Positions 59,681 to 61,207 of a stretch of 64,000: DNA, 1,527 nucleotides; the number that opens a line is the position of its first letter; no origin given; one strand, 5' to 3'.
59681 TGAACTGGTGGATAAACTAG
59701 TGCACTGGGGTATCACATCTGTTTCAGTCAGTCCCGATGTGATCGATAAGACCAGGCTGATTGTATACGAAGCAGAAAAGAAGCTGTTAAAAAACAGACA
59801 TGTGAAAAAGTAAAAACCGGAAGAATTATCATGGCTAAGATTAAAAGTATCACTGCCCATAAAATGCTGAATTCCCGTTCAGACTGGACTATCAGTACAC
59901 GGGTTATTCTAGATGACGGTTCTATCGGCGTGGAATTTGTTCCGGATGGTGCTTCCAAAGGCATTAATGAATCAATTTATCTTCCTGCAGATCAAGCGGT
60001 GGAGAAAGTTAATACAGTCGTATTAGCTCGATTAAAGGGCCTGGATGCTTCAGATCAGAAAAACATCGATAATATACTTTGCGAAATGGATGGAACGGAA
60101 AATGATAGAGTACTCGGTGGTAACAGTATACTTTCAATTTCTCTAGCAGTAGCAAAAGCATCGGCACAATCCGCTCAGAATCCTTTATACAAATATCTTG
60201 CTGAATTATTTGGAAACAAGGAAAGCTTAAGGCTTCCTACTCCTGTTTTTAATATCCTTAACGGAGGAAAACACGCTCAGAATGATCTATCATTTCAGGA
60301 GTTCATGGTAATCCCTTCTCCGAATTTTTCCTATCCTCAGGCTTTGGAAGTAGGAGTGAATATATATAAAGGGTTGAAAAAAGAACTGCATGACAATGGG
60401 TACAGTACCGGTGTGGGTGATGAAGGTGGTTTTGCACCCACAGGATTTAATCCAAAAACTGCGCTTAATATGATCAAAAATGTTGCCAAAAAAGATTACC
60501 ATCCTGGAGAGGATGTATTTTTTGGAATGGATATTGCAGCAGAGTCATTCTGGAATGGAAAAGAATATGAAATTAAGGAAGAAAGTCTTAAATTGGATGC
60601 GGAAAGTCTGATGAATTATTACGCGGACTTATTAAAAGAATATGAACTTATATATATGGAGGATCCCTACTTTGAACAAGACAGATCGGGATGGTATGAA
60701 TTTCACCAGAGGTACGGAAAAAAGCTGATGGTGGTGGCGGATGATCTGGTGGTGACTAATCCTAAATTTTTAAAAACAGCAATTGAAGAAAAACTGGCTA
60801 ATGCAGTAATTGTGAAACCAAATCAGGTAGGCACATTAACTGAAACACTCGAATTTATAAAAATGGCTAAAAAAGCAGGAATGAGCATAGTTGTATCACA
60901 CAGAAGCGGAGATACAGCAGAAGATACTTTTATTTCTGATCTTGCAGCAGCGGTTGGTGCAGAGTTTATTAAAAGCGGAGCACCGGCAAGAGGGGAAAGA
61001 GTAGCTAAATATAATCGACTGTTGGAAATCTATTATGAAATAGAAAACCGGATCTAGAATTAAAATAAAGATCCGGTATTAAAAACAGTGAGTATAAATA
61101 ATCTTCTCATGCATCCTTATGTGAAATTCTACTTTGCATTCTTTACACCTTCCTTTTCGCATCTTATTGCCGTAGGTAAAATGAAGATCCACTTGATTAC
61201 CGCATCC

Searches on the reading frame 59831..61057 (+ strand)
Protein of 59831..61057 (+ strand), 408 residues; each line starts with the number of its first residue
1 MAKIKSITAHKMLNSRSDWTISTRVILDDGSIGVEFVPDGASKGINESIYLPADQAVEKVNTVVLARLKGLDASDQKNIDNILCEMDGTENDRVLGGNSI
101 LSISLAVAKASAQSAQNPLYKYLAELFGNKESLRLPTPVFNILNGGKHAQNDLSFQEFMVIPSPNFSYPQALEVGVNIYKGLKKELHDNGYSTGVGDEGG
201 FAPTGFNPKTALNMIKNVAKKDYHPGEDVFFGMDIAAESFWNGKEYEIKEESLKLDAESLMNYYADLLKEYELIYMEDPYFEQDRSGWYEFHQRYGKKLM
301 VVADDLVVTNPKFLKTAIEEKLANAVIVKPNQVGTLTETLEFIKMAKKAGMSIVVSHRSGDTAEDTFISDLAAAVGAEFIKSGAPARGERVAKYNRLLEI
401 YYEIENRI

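Call 11: search_protein_families(library=pfam, proteins=[window:59831-61057:+], max_evalue=0.0001)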
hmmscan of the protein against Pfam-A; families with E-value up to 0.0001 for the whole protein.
window:59831-61057:+ (408 aa): 3 families
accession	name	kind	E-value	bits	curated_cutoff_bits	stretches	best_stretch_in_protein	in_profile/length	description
PF00113.28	Enolase_C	-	1.9e-85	287.1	21.5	1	134-405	3-282/296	Enolase, C-terminal TIM barrel domain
PF03952.21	Enolase_N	-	1.7e-31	109.5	35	1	4-123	1-131/131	Enolase, N-terminal domain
PF13378.12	MR_MLE_C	-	1.5e-05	25.2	29.4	1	265-357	64-154/219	Enolase C-terminal domain-like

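Call 34: list_cluster_members(proteins=[P0001, window:59831-61057:+, window:35532-36869:+, window:6050-7261:+, window:7643-8653:+, window:7263-7634:+, window:2604-2843:+])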
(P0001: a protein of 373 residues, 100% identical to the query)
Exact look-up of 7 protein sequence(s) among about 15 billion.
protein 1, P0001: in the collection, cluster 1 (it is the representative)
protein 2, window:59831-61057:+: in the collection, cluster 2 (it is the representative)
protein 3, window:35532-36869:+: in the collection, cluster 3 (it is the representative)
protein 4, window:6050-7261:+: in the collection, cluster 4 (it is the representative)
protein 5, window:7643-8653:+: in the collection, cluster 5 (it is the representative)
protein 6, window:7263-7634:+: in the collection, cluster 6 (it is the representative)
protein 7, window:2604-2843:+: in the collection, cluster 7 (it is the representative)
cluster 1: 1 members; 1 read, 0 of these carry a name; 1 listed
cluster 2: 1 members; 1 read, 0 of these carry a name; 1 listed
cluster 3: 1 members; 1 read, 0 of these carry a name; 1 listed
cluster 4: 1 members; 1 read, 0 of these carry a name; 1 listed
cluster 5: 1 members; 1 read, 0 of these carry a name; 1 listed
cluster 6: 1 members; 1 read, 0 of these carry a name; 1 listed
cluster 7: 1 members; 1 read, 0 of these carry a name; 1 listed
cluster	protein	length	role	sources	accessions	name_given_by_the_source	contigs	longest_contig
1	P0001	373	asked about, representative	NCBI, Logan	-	-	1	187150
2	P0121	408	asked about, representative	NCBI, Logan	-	-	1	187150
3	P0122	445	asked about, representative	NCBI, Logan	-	-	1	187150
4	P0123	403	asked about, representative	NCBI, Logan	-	-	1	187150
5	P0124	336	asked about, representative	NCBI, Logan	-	-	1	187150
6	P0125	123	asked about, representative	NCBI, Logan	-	-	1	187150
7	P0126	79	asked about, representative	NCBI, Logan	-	-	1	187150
